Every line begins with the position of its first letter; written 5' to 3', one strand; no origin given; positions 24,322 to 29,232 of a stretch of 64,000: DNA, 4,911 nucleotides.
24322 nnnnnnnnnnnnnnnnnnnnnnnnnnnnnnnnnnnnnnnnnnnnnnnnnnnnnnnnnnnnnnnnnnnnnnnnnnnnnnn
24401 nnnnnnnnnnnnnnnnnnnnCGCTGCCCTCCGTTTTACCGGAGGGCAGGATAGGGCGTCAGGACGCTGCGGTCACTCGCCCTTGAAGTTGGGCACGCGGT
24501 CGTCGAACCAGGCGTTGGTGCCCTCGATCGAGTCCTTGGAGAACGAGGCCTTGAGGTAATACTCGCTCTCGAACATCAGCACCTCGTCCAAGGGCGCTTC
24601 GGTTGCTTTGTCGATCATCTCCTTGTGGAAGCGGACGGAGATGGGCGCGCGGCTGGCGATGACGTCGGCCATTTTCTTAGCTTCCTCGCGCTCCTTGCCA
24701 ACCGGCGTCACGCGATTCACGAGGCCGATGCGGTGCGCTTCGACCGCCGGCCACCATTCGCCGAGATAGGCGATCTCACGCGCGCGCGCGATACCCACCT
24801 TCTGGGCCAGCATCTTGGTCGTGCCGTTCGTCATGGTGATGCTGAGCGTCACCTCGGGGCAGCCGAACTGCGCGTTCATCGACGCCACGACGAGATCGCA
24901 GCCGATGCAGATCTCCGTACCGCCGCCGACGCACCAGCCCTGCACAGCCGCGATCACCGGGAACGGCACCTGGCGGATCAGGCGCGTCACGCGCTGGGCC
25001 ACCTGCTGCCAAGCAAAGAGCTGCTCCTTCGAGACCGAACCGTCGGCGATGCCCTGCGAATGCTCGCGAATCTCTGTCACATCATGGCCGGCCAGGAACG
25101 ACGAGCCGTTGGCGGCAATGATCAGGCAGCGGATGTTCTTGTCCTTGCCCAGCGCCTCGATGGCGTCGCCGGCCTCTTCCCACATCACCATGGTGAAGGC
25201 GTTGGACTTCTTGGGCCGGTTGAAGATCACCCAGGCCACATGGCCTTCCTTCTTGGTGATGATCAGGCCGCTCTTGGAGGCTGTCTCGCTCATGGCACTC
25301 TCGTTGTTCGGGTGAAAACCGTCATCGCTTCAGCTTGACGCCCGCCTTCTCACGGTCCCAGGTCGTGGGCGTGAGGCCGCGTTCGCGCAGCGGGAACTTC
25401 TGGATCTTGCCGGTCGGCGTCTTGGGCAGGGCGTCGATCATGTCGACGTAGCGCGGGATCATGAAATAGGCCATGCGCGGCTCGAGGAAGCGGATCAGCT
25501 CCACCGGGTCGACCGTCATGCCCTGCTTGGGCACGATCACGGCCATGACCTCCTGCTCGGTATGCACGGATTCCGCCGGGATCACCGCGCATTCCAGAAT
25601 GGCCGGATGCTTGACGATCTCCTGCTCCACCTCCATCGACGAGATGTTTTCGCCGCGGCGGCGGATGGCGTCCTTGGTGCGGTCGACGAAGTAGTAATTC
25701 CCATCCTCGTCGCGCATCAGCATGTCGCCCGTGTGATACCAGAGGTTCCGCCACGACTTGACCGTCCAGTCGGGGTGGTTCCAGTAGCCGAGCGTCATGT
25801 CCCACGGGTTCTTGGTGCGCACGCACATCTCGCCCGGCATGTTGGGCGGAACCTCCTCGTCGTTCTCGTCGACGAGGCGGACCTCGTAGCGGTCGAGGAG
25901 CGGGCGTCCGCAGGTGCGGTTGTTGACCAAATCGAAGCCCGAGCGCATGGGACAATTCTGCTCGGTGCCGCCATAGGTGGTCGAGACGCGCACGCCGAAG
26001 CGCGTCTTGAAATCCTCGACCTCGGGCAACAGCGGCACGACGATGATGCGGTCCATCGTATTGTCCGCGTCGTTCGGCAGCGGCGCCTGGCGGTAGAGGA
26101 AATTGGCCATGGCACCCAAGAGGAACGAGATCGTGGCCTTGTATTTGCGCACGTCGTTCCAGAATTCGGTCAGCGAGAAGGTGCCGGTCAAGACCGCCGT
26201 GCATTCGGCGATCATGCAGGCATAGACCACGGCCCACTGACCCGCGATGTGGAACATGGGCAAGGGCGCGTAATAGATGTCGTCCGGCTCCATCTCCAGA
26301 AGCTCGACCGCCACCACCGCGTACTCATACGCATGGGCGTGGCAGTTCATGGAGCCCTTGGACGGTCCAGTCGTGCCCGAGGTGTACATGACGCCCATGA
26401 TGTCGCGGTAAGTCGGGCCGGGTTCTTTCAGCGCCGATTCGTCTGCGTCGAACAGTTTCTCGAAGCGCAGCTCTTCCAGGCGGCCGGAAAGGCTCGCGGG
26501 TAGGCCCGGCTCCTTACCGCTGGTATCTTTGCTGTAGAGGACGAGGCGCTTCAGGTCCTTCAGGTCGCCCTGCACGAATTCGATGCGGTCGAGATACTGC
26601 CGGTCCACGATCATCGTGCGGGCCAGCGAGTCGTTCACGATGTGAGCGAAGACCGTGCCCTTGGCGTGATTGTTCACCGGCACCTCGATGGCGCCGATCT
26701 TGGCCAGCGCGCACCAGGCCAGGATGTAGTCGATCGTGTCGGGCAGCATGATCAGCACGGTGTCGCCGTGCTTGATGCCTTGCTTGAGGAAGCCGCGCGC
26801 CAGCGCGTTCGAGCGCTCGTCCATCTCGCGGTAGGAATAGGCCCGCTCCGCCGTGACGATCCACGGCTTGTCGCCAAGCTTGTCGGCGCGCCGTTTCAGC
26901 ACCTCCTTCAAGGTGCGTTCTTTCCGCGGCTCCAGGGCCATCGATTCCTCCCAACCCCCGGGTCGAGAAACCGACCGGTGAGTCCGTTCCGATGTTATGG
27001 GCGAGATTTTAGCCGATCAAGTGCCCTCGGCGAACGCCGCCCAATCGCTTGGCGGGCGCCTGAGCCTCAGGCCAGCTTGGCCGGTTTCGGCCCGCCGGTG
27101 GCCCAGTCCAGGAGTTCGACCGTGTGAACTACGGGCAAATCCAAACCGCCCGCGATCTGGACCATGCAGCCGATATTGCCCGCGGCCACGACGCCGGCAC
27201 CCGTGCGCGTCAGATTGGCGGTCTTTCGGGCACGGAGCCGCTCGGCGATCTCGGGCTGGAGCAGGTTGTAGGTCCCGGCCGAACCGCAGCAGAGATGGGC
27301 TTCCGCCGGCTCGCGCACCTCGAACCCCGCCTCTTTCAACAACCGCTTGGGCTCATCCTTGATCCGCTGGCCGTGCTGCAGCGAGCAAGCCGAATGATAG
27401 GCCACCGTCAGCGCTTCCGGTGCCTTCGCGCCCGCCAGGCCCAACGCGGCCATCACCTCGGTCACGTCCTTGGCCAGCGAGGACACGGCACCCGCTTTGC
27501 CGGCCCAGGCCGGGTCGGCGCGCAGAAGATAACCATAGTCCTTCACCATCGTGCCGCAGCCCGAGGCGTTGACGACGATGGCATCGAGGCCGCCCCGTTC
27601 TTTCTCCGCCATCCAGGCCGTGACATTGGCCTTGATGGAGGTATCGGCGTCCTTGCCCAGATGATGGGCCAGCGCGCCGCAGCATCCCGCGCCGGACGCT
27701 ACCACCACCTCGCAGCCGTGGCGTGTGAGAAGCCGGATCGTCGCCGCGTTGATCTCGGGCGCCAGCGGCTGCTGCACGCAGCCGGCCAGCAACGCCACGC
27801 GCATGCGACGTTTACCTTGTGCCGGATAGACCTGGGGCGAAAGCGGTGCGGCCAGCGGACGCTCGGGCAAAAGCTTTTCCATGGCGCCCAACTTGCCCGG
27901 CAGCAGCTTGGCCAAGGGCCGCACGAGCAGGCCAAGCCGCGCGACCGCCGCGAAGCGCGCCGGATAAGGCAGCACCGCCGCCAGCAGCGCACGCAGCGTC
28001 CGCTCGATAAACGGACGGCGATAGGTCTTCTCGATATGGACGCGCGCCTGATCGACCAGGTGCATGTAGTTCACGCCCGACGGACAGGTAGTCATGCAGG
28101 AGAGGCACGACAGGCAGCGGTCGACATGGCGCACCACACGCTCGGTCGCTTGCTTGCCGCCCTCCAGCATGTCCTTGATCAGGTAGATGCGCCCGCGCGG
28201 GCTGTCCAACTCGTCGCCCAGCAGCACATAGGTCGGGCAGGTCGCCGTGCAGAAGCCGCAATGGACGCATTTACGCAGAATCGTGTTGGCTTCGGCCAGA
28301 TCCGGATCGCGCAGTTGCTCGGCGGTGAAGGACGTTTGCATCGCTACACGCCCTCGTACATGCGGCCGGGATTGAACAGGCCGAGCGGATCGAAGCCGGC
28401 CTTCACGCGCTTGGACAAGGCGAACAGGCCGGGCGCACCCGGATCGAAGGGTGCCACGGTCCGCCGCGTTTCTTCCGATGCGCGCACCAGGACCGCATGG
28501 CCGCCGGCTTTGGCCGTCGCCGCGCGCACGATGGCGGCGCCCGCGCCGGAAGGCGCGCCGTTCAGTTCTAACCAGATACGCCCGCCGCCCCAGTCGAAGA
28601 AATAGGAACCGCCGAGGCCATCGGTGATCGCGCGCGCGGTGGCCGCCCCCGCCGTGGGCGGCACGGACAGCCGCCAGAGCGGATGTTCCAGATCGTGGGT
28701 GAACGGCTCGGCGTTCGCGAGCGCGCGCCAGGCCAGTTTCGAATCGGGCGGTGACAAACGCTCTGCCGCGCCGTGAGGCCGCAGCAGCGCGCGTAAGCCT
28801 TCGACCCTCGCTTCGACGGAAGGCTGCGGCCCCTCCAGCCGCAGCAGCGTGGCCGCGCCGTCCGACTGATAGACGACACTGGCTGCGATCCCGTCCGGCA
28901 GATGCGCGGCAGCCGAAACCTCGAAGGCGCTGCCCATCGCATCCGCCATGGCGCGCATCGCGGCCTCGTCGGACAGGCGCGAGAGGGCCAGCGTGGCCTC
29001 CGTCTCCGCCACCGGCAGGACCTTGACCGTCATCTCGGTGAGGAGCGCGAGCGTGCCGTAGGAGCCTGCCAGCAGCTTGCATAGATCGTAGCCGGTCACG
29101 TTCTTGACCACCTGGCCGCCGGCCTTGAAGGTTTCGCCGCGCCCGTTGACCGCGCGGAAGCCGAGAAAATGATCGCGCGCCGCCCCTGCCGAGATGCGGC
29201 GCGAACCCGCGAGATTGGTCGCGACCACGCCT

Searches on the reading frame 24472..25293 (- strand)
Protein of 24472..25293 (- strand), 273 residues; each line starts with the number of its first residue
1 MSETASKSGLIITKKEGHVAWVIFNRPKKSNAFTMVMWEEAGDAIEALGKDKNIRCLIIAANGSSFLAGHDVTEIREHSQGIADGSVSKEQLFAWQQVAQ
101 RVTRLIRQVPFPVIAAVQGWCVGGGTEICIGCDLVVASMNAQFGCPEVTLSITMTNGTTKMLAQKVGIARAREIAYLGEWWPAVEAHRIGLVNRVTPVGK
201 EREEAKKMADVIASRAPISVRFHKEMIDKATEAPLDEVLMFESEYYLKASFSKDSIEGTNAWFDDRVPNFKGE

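Call 3: search_protein_families(library=pfam, proteins=[window:24472-25293:-])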
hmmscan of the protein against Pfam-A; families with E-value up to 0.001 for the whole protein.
window:24472-25293:- (273 aa): 2 families
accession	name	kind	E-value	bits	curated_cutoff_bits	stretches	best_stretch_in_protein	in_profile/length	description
PF00378.25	ECH_1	-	3.5e-47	161.3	27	1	16-272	3-250/251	Enoyl-CoA hydratase/isomerase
PF16113.10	ECH_2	-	7.7e-26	91.8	27.2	1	20-192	2-168/335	Enoyl-CoA hydratase/isomerase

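Call 4: search_protein_families(library=ncbifam, proteins=[window:24472-25293:-])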
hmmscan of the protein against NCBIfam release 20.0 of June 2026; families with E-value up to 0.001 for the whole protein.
window:24472-25293:- (273 aa): 72 families (the best 25 are shown)
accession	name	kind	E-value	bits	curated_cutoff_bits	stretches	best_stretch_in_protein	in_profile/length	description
NF004475.0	PRK05809.1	subfamily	1.1e-56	192.2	394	1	11-272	6-259/260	short-chain-enoyl-CoA hydratase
NF051848.1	EnCoAHydtEchA19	equivalog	3.2e-56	190.7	400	1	13-272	4-257/258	enoyl-CoA hydratase EchA19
NF004781.0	PRK06127.1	subfamily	1.9e-49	168.7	291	1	3-272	5-268/269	enoyl-CoA hydratase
NF004517.0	PRK05862.1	equivalog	2.7e-49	168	396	1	10-271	5-255/257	enoyl-CoA hydratase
NF004794.0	PRK06142.1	equivalog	3.3e-48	164.7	308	1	14-272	11-272/273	crotonase/enoyl-CoA hydratase family protein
NF005802.0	PRK07657.1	equivalog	4.4e-48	164.1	363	1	12-273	7-260/260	enoyl-CoA hydratase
NF006007.0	PRK08138.1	subfamily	8e-48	163.1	355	1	7-272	6-260/261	enoyl-CoA hydratase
NF004796.0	PRK06144.1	subfamily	2.5e-46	158.3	272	1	6-273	5-262/262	enoyl-CoA hydratase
NF006100.0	PRK08252.1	subfamily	3.1e-45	154.8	282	1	11-273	5-254/254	crotonase/enoyl-CoA hydratase family protein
NF007239.0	PRK09674.1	equivalog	3.1e-45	154.6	371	1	10-272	5-256/257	2,3-dehydroadipyl-CoA hydratase PaaF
NF006699.0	PRK09245.1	subfamily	5.2e-45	153.8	354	1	10-272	4-265/266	crotonase/enoyl-CoA hydratase family protein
NF046063.1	oxepin_alt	equivalog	3.1e-44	151.4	300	1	13-268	4-253/254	oxepin-CoA hydrolase, alternative type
NF006008.0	PRK08139.1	equivalog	3.2e-44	151.4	313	1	4-272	6-265/266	enoyl-CoA hydratase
NF005699.0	PRK07509.1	equivalog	7.1e-43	147.2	249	1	12-271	7-262/267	crotonase/enoyl-CoA hydratase family protein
NF005803.0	PRK07658.1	equivalog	1.4e-42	145.9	313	1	13-272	6-256/257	enoyl-CoA hydratase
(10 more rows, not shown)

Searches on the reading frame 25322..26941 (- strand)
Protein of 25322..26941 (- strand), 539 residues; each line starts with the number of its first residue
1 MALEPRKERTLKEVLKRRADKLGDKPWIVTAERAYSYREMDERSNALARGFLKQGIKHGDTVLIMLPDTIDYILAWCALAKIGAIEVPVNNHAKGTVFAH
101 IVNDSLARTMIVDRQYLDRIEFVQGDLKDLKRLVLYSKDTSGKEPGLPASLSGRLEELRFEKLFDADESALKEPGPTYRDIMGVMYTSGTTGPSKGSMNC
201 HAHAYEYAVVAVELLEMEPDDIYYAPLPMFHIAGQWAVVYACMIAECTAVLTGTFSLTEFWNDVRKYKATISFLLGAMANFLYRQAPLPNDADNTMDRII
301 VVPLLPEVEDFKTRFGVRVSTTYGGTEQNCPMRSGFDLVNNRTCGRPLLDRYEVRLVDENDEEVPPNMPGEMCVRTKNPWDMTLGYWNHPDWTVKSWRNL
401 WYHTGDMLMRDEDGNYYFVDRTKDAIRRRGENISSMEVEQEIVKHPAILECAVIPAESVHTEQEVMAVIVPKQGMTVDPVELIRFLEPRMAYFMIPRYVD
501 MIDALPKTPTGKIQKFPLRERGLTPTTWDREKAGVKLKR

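Call 3: search_protein_families(library=pfam, proteins=[window:25322-26941:-])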
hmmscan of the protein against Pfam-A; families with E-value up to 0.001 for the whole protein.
window:25322-26941:- (539 aa): 2 families
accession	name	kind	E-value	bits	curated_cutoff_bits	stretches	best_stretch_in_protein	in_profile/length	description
PF00501.34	AMP-binding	-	3.6e-62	210.8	29.9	1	16-387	2-384/384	AMP-binding enzyme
PF13193.12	AMP-binding_C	-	4.7e-14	53.5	24.5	1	437-512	1-76/76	AMP-binding enzyme C-terminal domain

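Call 4: search_protein_families(library=ncbifam, proteins=[window:25322-26941:-])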
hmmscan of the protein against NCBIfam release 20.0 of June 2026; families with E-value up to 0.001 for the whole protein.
window:25322-26941:- (539 aa): 103 families (the best 25 are shown)
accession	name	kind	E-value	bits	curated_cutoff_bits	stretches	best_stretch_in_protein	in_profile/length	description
NF004808.0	PRK06155.1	equivalog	7e-156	519.6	722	1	5-539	17-539/542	ATP-dependent acyl-CoA ligase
NF004837.0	PRK06187.1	subfamily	3.1e-104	349.1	476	1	7-521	6-521/531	long-chain-fatty-acid--CoA ligase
NF005947.1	PRK08008.1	equivalog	1.3e-82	278.1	651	1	9-516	7-515/518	crotonobetaine/carnitine-CoA ligase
NF006182.0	PRK08316.1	subfamily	2.3e-80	270.6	663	1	6-521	8-516/523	fatty acyl-CoA synthetase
NF006134.1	PRK08279.1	equivalog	2.7e-80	270.6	625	1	4-528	39-573/605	long-chain-acyl-CoA synthetase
NF052269.1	Staph_lig_FadD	equivalog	3.4e-65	220.3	650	2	178-519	149-490/499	long-chain-fatty-acid--CoA ligase FadD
NF006181.0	PRK08314.1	subfamily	1.1e-62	212.1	705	1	10-521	25-553/563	long-chain-fatty-acid--CoA ligase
NF006020.0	PRK08162.1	subfamily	2e-62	211.3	677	1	14-521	24-537/545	acyl-CoA synthetase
NF009233.0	PRK12583.1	subfamily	1.9e-61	208.2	832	2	340-523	369-551/558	fatty acid CoA ligase family protein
TIGR02262.1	benz_CoA_lig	subfamily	5.9e-60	203.4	375.25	1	18-520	14-507/508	benzoate-CoA ligase family protein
NF005801.1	PRK07656.1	equivalog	3e-59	201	657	1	10-519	2-500/500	FadD3 family acyl-CoA ligase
NF004822.0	PRK06178.1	equivalog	6e-57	193.5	782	1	5-520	33-565/571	acyl-CoA synthetase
NF005857.1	PRK07786.1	exception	1.4e-55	188.8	733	1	16-521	16-511/513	fatty-acid--CoA ligase FadD5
NF004758.0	PRK06087.1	equivalog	4.3e-55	187.1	736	1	8-520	23-533/548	medium-chain fatty-acid--CoA ligase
NF005702.0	PRK07514.1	subfamily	4.8e-55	186.9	558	1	11-521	5-499/506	malonyl-CoA synthase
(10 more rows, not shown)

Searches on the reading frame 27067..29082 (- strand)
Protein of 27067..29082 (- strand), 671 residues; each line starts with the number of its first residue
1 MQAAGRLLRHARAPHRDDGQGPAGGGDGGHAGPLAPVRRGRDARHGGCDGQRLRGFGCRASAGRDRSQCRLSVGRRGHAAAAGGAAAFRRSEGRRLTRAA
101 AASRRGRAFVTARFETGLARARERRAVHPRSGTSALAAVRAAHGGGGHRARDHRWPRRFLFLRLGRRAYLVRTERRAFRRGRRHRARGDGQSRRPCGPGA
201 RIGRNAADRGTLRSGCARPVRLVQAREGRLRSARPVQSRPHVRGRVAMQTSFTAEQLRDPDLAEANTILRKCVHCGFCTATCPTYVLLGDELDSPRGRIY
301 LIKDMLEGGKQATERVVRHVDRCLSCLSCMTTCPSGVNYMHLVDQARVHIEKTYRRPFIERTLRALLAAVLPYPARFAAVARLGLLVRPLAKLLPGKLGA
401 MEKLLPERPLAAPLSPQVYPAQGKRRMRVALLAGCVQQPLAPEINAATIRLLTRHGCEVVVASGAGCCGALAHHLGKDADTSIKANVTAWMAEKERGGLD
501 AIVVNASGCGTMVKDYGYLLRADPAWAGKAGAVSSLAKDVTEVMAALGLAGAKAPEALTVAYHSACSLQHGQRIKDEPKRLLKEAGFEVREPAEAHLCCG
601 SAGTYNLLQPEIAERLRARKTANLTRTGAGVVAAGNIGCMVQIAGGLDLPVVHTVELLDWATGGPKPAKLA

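Call 69: search_protein_families(library=pfam, proteins=[window:27067-29082:-], max_evalue=0.0001)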
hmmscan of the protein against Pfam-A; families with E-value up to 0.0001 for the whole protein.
window:27067-29082:- (671 aa): 10 families
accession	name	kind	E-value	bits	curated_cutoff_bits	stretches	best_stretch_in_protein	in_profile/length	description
PF02754.22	CCG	-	1.5e-25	89.5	20.6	2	560-643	1-84/85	Cysteine-rich domain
PF13183.11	Fer4_8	-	4.7e-11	43.5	27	1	269-337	2-68/68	4Fe-4S dicluster domain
PF12838.12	Fer4_7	-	5.5e-11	43.2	27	1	271-337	1-52/52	4Fe-4S dicluster domain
PF13534.11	Fer4_17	-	3.3e-09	37.6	22.2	1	271-338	1-61/61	4Fe-4S dicluster domain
PF13237.11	Fer4_10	-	4.9e-08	33.2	25.5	1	269-334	6-53/53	4Fe-4S dicluster domain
PF13484.11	Fer4_16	-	8.3e-07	30.1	30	1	271-335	1-65/66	4Fe-4S double cluster binding domain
PF12837.12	Fer4_6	-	1.6e-06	28.2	25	0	271-287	8-24/24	4Fe-4S binding domain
PF00037.32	Fer4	-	7.3e-06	26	21.1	0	271-285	7-21/24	4Fe-4S binding domain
PF12797.12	Fer4_2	-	3.5e-05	23.9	24.5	0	270-284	8-22/22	4Fe-4S binding domain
PF13187.11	Fer4_9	-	4.1e-05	23.9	27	0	271-336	1-50/52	4Fe-4S dicluster domain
